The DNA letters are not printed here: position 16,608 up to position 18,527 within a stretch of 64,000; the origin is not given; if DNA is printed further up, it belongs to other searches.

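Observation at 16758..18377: Single-polypeptide PARIS-like protein (ABC ATPase fused to DUF4435/Toprim)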

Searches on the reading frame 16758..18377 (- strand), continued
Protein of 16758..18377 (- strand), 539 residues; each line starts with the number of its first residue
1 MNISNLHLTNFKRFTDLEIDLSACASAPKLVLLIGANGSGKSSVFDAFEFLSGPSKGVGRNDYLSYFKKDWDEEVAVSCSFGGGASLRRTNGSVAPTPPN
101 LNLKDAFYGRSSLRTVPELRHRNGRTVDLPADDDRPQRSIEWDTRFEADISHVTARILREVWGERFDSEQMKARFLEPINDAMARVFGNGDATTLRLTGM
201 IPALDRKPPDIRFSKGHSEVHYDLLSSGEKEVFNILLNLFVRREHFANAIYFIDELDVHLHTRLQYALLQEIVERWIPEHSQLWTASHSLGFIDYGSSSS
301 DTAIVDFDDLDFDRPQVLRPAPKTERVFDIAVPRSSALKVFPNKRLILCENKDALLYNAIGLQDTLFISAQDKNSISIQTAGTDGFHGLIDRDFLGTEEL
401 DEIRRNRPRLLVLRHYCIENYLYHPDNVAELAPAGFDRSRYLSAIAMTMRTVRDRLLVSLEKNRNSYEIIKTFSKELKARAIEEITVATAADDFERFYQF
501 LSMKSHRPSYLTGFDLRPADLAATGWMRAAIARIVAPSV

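Call 64: search_protein_families(library=padloc, proteins=[P0018, P0102, L040:6001-7617:+, L051:6001-7605:+, L023:6001-7611:+], max_evalue=1e-8)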
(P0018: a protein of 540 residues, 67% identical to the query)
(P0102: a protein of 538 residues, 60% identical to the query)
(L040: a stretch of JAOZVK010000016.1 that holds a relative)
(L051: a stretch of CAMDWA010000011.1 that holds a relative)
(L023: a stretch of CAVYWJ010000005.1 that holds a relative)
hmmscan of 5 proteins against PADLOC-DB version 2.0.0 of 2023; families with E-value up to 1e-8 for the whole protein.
P0018 (540 aa): 31 families (the best 25 are shown)
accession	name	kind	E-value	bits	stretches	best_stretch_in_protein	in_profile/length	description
PDLC02979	AriA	-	1.5e-20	72.4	1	1-54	1-49/373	-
PDLC02981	AriAB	-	3.7e-20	70.2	1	222-306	306-389/694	-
PDLC02335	AbiLi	-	6.5e-18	62.9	1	3-299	50-244/326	AbiLi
PDLC00271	PtuA1|PtuA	-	8.4e-16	56.5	1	1-52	1-47/421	AAA ATPase domain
PDLC02980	AriA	-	2.2e-15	55.4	1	31-295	2-304/304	-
PDLC04135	mad3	-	3e-15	54.7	1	3-297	2-331/374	mads_3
PDLC00278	PtuA1|PtuA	-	1.5e-13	48.9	1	1-60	1-55/436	AAA ATPase domain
PDLC02914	ATPase-Toprim_I-B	-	6.5e-13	46.7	1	2-298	2-252/443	-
PDLC04182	HEC-01A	-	7.3e-13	46.2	1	2-61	3-64/406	-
PDLC00289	PtuA1|PtuA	-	9.9e-13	45.9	0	1-51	1-51/404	AAA ATPase domain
PDLC04164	AriA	-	9e-12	43.1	1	205-290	151-232/253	-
PDLC00290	PtuA1|PtuA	-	1.2e-11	42.6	0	223-290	244-309/414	AAA ATPase domain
PDLC00310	PtuA1|PtuA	-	1.5e-11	42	0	1-49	1-44/443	AAA ATPase domain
PDLC00298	PtuA1|PtuA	-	4.8e-11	40.4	0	1-48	1-43/423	AAA ATPase domain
PDLC02915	ATPase-Toprim_I-B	-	4.8e-11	40.2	0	1-51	1-45/623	-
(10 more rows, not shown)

P0102 (538 aa): 22 families
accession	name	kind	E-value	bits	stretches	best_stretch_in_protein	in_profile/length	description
PDLC02979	AriA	-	7.3e-18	63.5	1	1-69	1-64/373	-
PDLC02980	AriA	-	1.2e-16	59.6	1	31-292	2-304/304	-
PDLC02335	AbiLi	-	1e-15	55.6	1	5-292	52-242/326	AbiLi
PDLC02981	AriAB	-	1.3e-15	55.2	0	221-302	308-388/694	-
PDLC00271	PtuA1|PtuA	-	2.9e-15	54.8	1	1-51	1-46/421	AAA ATPase domain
PDLC04135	mad3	-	9.5e-15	53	0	3-56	2-50/374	mads_3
PDLC00278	PtuA1|PtuA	-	1.5e-13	48.8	1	1-58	1-53/436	AAA ATPase domain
PDLC04182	HEC-01A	-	8.3e-13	46.1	1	2-54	3-57/406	-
PDLC02914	ATPase-Toprim_I-B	-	2.4e-12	44.8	0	215-296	177-253/443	-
PDLC04144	HEC-01B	-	1.3e-11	42.3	1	1-60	1-55/395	-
PDLC00289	PtuA1|PtuA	-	4.2e-11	40.5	0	1-59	1-59/404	AAA ATPase domain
PDLC02913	ATPase_I-A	-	4.4e-11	40.6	0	3-49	54-95/508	-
PDLC00298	PtuA1|PtuA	-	7.4e-11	39.7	0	1-48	1-43/423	AAA ATPase domain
PDLC00284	PtuA1|PtuA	-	1e-10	39.1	0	2-50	61-105/545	AAA ATPase domain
PDLC00295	PtuA1|PtuA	-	1.4e-10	38.8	0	1-51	1-55/451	AAA ATPase domain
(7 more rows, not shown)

L040:6001-7617:+ (539 aa): 8 families
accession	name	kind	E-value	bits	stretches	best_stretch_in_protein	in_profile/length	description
PDLC02335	AbiLi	-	8.6e-14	49.3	1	3-298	50-246/326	AbiLi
PDLC00271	PtuA1|PtuA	-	7.9e-12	43.4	0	1-48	1-45/421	AAA ATPase domain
PDLC04144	HEC-01B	-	3.3e-10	37.6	1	1-48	1-45/395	-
PDLC04135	mad3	-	7.2e-10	36.9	1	2-296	1-330/374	mads_3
PDLC02980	AriA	-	1.1e-09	36.8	1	29-289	2-299/304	-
PDLC00290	PtuA1|PtuA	-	1.2e-09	36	0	207-330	229-341/414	AAA ATPase domain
PDLC02979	AriA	-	1.6e-09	36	0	142-291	213-371/373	-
PDLC04164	AriA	-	6.1e-09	33.8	0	204-290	151-233/253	-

L051:6001-7605:+ (535 aa): 28 families (the best 25 are shown)
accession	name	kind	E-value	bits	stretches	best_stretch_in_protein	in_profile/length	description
PDLC02981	AriAB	-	2.3e-17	60.9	1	218-295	304-380/694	-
PDLC04135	mad3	-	6e-16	57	1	3-70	2-72/374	mads_3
PDLC02335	AbiLi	-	8.8e-16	55.8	1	3-293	50-242/326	AbiLi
PDLC00271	PtuA1|PtuA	-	9.5e-16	56.3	1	1-73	1-66/421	AAA ATPase domain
PDLC02979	AriA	-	9.8e-16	56.5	1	1-65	1-67/373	-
PDLC02980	AriA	-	5.3e-15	54.2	1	31-292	2-303/304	-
PDLC02914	ATPase-Toprim_I-B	-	6.5e-14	50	1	5-436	4-392/443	-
PDLC00305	PtuA1|PtuA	-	2.2e-12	45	1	3-297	3-293/392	AAA ATPase domain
PDLC00278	PtuA1|PtuA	-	6.8e-12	43.4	1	1-51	1-46/436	AAA ATPase domain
PDLC00284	PtuA1|PtuA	-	8.9e-12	42.6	0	3-64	62-117/545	AAA ATPase domain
PDLC00289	PtuA1|PtuA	-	1.2e-11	42.3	0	1-64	1-69/404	AAA ATPase domain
PDLC00293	PtuA1|PtuA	-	1.5e-11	42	0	207-284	299-378/527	AAA ATPase domain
PDLC00295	PtuA1|PtuA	-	1.7e-11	41.9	0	1-48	1-52/451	AAA ATPase domain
PDLC03878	NsnB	-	8.6e-11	40.2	0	3-56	2-49/345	-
PDLC02913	ATPase_I-A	-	3.3e-10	37.7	1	2-51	53-97/508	-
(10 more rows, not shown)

L023:6001-7611:+ (537 aa): 17 families
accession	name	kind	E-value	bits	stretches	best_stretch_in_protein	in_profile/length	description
PDLC02981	AriAB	-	2.7e-22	77.2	1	219-457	304-556/694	-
PDLC00271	PtuA1|PtuA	-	4.8e-16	57.3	1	1-50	1-45/421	AAA ATPase domain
PDLC02979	AriA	-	5.2e-16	57.4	1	1-52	1-47/373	-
PDLC02980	AriA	-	7.7e-16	56.9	0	214-293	227-303/304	-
PDLC04135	mad3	-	1.2e-14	52.7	1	3-56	2-50/374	mads_3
PDLC00278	PtuA1|PtuA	-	1.6e-12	45.5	1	1-53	1-48/436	AAA ATPase domain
PDLC02335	AbiLi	-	6.2e-12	43.2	0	210-294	172-242/326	AbiLi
PDLC03868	LmuB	-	9.8e-11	38.7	1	4-50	7-50/1035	-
PDLC02914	ATPase-Toprim_I-B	-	2.4e-10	38.2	0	213-300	173-255/443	-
PDLC00295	PtuA1|PtuA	-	6.2e-10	36.7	0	1-51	1-55/451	AAA ATPase domain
PDLC00293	PtuA1|PtuA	-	6.3e-10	36.6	0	1-49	1-46/527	AAA ATPase domain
PDLC00298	PtuA1|PtuA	-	8.5e-10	36.3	0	1-48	1-43/423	AAA ATPase domain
PDLC04164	AriA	-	1e-09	36.4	0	209-290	156-233/253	-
PDLC00284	PtuA1|PtuA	-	1.7e-09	35.1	0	2-49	61-104/545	AAA ATPase domain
PDLC02913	ATPase_I-A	-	1.8e-09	35.2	0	2-49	53-95/508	-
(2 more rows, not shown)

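Call 67: search_protein_families(library=pfam, proteins=[L025:711-3527:+, L050:4942-7755:-, L007:3710-5845:+, L035:6198-7985:-, L006:4330-5568:+, L010:10352-11770:-, L025:4096-4845:+, L025:6467-7165:+], max_evalue=0.0001)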
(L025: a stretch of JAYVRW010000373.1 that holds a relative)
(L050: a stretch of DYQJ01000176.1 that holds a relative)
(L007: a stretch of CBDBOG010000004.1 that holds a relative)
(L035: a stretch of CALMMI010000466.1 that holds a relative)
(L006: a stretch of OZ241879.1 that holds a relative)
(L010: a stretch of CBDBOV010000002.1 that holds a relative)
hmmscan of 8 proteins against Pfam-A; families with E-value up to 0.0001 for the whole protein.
L025:711-3527:+ (939 aa): 11 families
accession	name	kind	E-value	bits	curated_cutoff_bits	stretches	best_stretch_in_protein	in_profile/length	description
PF17760.6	UvrA_inter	-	1.3e-36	125.2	23.3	1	132-238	1-107/109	UvrA interaction domain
PF00005.33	ABC_tran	-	2.5e-19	70.7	25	0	795-860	79-137/137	ABC transporter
PF02463.25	SMC_N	-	1.9e-13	50.8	40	0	3-51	2-49/220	RecF/RecN/SMC N terminal domain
PF17755.6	UvrA_DNA-bind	-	1.1e-09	39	23.2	1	314-382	27-100/110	UvrA DNA-binding domain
PF13175.12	AAA_15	-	1.6e-09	38.3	32.1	0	782-887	258-366/374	AAA ATPase domain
PF13555.12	AAA_29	-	1.6e-09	37.8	27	0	630-653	19-42/61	P-loop containing region of AAA domain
PF13304.12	AAA_21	-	3.4e-09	37.6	27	0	838-877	247-286/304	AAA domain, putative AbiEii toxin, Type IV TA system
PF13191.12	AAA_16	-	1.2e-07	32.8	32.6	0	634-661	25-51/167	AAA ATPase domain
PF13476.12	AAA_23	-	1.6e-07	32.6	27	0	5-42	1-35/201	AAA domain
PF03193.22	RsgA_GTPase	-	3.7e-06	27.3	30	0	614-655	88-128/174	RsgA GTPase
PF20703.3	nSTAND1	-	8.9e-06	26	27.1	0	12-52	19-59/379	Novel STAND NTPase 1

L050:4942-7755:- (938 aa): 12 families
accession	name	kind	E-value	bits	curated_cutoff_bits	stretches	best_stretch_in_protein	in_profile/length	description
PF17760.6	UvrA_inter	-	1.6e-26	92.8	23.3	1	130-242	2-108/109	UvrA interaction domain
PF00005.33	ABC_tran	-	1.6e-20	74.6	25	0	811-859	92-137/137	ABC transporter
PF17755.6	UvrA_DNA-bind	-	2.5e-20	73.2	23.2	1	293-394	1-103/110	UvrA DNA-binding domain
PF02463.25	SMC_N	-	2.8e-17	63.3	40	1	611-902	4-211/220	RecF/RecN/SMC N terminal domain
PF13555.12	AAA_29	-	1.9e-08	34.3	27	0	626-649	16-39/61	P-loop containing region of AAA domain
PF13191.12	AAA_16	-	9.3e-07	29.9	32.6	0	634-659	26-51/167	AAA ATPase domain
PF03193.22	RsgA_GTPase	-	8.2e-06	26.2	30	0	609-652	84-126/174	RsgA GTPase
PF20703.3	nSTAND1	-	1.9e-05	24.9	27.1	0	20-40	30-50/379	Novel STAND NTPase 1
PF13304.12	AAA_21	-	4.7e-05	24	27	0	834-884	243-294/304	AAA domain, putative AbiEii toxin, Type IV TA system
PF13401.12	AAA_22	-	5.4e-05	23.9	27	0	632-654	5-27/130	AAA domain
PF13173.12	AAA_14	-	7.2e-05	23.2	27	0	634-674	4-46/129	AAA domain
PF01637.24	ATPase_2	-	9e-05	22.8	33.2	0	632-716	20-105/225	ATPase domain predominantly from Archaea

L007:3710-5845:+ (712 aa): 3 families
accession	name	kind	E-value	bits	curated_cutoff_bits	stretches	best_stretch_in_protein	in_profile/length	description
PF00005.33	ABC_tran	-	1.7e-30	106.9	25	1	355-503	1-136/137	ABC transporter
PF13304.12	AAA_21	-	1.3e-06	29.2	27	0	471-535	233-299/304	AAA domain, putative AbiEii toxin, Type IV TA system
PF00571.33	CBS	-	8.1e-05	23.3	24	0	649-701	3-56/57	CBS domain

L035:6198-7985:- (596 aa): 3 families
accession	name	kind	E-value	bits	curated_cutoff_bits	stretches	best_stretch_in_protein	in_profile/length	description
PF00664.28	ABC_membrane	-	1.1e-53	183.2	28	1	32-301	2-273/274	ABC transporter transmembrane region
PF00005.33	ABC_tran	-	2.3e-31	109.6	25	1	364-513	1-137/137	ABC transporter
PF02463.25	SMC_N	-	5.8e-06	26.3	40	0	375-556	25-212/220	RecF/RecN/SMC N terminal domain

L006:4330-5568:+ (413 aa): 2 families
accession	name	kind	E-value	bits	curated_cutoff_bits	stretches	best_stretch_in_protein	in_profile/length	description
PF00005.33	ABC_tran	-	6.9e-31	108.1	25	1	56-204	1-136/137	ABC transporter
PF13304.12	AAA_21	-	3e-07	31.3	27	0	172-236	233-299/304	AAA domain, putative AbiEii toxin, Type IV TA system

L010:10352-11770:- (473 aa): 3 families
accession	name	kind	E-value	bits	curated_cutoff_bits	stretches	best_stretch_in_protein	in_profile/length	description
PF00005.33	ABC_tran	-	1.2e-26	94.4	25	1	197-352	2-136/137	ABC transporter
PF08352.17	oligo_HPY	-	2.8e-06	28.1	27.1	1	404-436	1-33/65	Oligopeptide/dipeptide transporter, C-terminal region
PF13191.12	AAA_16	-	5.4e-05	24.2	32.6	0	193-371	9-160/167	AAA ATPase domain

L025:4096-4845:+ (250 aa): 1 family
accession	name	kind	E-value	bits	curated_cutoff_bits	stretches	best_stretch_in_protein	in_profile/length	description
PF00535.33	Glycos_transf_2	-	3e-12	47.2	23.3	1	6-123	3-131/168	Glycosyl transferase family 2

L025:6467-7165:+ (233 aa): 2 families
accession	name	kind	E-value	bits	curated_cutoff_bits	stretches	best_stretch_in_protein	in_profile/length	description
PF00483.29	NTP_transferase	-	3.6e-24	86.1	21.2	1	2-205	1-223/245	Nucleotidyl transferase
PF12804.13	NTP_transf_3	-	1.2e-08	35.7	27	1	4-68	2-59/160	MobA-like NTP transferase domain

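Call 80: find_related_loci(query=A2, collection=viral_contigs, flank=8000)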
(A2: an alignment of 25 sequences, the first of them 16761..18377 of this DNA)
Query A2 (539 aa) in viral_contigs; peptide patterns used: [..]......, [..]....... (x = any residue, [..] = any of these).
97 stretches matched a pattern; 1 encode a relative of the query (tblastn E <= 1e-3); 1 distinct loci.
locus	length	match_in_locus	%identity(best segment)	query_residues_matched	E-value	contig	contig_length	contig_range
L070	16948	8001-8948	39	4-323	9e-64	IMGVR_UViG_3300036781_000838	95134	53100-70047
